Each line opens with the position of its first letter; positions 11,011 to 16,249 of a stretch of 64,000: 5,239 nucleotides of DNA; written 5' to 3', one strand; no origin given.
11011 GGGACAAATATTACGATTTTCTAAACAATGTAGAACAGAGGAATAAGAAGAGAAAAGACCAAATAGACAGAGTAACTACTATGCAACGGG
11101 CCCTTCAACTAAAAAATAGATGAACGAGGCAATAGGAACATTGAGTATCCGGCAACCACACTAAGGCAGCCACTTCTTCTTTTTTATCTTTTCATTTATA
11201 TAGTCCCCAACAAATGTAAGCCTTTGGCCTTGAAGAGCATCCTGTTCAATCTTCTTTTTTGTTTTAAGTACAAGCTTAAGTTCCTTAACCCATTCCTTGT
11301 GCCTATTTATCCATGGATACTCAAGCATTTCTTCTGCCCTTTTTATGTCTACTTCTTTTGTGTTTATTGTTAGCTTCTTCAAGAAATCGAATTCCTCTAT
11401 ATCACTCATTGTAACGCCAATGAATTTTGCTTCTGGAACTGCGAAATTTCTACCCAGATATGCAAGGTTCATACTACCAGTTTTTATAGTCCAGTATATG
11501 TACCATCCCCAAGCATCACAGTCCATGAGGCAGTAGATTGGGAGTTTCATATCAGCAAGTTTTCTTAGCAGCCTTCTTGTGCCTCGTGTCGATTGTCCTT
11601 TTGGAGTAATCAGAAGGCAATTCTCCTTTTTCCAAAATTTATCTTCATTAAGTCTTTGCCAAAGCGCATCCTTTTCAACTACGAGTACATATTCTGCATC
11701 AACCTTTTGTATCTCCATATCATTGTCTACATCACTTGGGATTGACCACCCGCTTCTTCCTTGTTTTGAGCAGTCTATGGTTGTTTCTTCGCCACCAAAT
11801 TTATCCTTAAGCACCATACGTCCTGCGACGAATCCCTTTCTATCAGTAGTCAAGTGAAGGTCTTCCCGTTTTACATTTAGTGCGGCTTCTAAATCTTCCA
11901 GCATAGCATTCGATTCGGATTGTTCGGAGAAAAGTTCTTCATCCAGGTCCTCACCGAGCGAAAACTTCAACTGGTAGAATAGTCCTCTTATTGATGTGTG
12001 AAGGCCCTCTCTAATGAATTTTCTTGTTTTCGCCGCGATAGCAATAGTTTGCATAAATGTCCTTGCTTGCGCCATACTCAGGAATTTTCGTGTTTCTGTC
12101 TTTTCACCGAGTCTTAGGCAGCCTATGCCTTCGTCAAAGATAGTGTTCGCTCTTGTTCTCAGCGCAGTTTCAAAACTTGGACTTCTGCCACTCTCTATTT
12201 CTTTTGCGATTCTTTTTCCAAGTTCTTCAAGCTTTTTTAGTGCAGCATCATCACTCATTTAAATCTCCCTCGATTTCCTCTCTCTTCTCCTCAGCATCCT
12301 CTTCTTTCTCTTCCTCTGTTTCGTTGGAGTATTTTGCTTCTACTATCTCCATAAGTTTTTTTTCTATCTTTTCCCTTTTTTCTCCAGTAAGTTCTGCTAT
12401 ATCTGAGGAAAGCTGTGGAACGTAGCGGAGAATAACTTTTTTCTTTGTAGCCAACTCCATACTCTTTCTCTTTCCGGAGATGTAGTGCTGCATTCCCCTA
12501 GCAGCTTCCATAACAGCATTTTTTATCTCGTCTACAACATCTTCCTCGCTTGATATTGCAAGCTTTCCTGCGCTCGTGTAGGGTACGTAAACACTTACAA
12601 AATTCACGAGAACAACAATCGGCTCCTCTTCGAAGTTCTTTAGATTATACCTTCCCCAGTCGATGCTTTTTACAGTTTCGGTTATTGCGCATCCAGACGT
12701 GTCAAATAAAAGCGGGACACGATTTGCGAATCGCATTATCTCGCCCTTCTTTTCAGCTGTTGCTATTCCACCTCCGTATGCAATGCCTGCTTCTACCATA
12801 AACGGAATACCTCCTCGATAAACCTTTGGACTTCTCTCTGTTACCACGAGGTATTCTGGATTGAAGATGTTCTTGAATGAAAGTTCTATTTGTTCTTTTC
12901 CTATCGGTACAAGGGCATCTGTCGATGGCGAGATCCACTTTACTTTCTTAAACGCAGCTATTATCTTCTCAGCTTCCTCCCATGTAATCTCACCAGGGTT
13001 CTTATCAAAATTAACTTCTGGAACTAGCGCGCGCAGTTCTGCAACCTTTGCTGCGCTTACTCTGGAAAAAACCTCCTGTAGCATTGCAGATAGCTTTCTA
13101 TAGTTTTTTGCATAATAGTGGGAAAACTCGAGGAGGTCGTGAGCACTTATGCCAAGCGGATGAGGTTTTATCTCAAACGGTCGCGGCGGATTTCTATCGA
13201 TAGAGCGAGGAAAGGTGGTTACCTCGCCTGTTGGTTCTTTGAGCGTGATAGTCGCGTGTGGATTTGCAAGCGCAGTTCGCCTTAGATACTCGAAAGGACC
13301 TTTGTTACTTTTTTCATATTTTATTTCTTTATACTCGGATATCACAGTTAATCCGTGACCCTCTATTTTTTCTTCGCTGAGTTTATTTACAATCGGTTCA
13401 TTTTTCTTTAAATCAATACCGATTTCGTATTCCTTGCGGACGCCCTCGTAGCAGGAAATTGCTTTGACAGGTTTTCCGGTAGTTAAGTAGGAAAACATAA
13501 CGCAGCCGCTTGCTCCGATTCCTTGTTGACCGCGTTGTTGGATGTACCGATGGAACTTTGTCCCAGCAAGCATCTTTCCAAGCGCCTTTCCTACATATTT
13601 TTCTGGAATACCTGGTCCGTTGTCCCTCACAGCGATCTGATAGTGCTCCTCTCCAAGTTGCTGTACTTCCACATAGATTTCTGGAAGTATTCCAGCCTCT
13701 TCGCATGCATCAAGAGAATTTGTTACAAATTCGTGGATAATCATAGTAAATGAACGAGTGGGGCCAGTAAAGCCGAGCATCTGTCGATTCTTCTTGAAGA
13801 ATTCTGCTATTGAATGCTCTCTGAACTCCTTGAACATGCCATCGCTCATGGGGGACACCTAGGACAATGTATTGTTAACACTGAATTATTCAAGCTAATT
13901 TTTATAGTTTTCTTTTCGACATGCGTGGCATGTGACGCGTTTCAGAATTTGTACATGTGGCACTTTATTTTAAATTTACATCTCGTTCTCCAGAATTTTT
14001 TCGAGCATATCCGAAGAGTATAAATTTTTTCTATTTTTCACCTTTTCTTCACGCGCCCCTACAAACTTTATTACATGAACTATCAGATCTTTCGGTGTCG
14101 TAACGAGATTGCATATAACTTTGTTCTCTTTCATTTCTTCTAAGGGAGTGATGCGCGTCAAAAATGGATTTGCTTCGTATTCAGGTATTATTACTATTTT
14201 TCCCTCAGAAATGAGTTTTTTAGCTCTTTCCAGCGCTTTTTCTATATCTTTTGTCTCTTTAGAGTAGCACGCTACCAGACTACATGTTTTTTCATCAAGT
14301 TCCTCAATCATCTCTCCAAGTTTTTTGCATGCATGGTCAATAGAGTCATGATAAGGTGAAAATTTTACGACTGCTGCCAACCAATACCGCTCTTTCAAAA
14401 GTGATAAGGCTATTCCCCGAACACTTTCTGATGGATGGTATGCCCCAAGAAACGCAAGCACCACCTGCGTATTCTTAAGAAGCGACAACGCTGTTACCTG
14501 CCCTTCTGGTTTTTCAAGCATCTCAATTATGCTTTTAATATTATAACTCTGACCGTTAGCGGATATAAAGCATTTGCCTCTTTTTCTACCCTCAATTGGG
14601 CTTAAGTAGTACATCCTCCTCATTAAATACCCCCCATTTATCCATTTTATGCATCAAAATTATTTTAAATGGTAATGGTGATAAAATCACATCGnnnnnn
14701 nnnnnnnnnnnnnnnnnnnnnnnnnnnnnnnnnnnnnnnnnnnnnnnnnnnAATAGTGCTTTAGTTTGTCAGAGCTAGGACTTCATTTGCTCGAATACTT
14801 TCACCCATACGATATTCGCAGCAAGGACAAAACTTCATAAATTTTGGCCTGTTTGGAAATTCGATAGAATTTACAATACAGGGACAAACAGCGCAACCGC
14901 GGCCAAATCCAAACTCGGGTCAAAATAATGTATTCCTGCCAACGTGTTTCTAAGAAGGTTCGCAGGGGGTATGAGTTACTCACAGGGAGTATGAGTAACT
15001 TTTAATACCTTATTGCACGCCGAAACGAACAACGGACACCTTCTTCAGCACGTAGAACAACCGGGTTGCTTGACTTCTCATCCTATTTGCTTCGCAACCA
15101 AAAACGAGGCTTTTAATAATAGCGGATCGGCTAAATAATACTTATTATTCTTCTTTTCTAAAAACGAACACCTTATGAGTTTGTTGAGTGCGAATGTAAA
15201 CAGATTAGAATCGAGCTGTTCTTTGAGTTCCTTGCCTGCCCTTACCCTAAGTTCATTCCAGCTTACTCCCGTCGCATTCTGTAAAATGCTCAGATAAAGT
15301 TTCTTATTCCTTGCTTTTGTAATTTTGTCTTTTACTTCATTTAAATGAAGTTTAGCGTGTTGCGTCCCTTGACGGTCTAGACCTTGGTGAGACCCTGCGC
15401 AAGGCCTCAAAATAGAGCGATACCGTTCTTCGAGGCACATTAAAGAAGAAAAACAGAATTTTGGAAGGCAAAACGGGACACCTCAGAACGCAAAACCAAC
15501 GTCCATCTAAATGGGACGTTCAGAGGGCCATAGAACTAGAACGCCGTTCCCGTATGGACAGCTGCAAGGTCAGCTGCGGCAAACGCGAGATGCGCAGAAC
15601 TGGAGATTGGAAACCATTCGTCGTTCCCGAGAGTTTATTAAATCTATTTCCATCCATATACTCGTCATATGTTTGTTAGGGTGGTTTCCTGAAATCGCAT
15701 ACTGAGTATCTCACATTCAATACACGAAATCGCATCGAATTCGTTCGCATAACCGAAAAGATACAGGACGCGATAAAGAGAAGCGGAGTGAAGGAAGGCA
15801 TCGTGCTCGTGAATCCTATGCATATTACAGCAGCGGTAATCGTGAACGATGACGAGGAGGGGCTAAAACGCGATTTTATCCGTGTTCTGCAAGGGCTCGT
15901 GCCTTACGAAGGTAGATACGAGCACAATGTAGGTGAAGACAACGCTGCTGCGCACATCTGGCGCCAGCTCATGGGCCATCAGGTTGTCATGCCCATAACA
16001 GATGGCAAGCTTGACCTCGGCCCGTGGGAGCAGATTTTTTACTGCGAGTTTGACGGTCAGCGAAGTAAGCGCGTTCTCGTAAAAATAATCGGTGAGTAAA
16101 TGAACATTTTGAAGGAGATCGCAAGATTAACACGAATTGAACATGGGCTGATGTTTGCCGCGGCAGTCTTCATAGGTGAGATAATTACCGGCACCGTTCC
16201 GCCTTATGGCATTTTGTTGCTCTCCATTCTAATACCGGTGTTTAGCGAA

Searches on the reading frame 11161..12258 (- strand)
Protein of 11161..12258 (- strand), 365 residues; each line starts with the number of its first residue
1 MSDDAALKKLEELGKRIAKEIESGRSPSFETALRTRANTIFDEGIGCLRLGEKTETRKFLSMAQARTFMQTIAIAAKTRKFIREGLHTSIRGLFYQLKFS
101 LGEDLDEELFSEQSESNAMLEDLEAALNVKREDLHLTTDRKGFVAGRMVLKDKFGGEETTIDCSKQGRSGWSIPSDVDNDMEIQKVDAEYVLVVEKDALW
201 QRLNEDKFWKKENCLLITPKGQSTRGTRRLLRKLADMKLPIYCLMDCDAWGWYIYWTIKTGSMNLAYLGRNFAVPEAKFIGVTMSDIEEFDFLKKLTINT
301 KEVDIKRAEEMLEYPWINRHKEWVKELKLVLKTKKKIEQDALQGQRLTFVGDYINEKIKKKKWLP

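Call 44: search_protein_families(library=pfam, proteins=[window:11161-12258:-], max_evalue=0.0001)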
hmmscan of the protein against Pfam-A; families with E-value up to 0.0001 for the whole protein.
window:11161-12258:- (365 aa): 3 families
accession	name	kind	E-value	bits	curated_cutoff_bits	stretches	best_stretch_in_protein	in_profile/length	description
PF21180.3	TOP6A-Spo11_Toprim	-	5.4e-56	189.7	24.1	1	190-358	1-170/170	Topoisomerase 6 subunit A/Spo11, Toprim domain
PF04406.19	TP6A_N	-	6.8e-15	55.1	26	1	66-136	1-62/62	Type IIB DNA topoisomerase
PF20768.2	Topo_VI_alpha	-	5.7e-07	29.7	23.6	1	143-184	6-47/50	All-beta domain in DNA topoisomerase VI alpha subunit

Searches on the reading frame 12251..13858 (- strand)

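Call 44: search_protein_families(library=pfam, proteins=[window:12251-13858:-], max_evalue=0.0001)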
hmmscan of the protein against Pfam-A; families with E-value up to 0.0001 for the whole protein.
window:12251-13858:- (535 aa): 3 families
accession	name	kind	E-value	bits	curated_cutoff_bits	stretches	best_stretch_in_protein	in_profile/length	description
PF09239.17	Topo-VIb_trans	-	3.3e-53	180.1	24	1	311-470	1-157/159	Topoisomerase VI B subunit, transducer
PF02518.31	HATPase_c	-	1.3e-09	38.9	26.4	1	37-124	6-85/111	Histidine kinase-, DNA gyrase B-, and HSP90-like ATPase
PF13589.12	HATPase_c_3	-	1.1e-07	32.3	25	1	37-166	3-125/137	Histidine kinase-, DNA gyrase B-, and HSP90-like ATPase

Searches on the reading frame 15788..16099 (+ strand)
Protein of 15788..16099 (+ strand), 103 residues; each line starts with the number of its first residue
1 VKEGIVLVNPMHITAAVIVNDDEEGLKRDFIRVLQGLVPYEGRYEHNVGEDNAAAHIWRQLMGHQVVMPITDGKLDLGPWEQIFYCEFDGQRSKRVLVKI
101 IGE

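Call 49: search_protein_families(library=pfam, proteins=[window:15788-16099:+], max_evalue=0.001)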
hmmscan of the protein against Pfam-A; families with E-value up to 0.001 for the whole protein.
window:15788-16099:+ (103 aa): 1 family
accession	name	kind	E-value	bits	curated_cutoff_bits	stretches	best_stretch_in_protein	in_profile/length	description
PF01894.22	UPF0047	-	1.3e-32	112.8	27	1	1-100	15-117/117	Uncharacterised protein family UPF0047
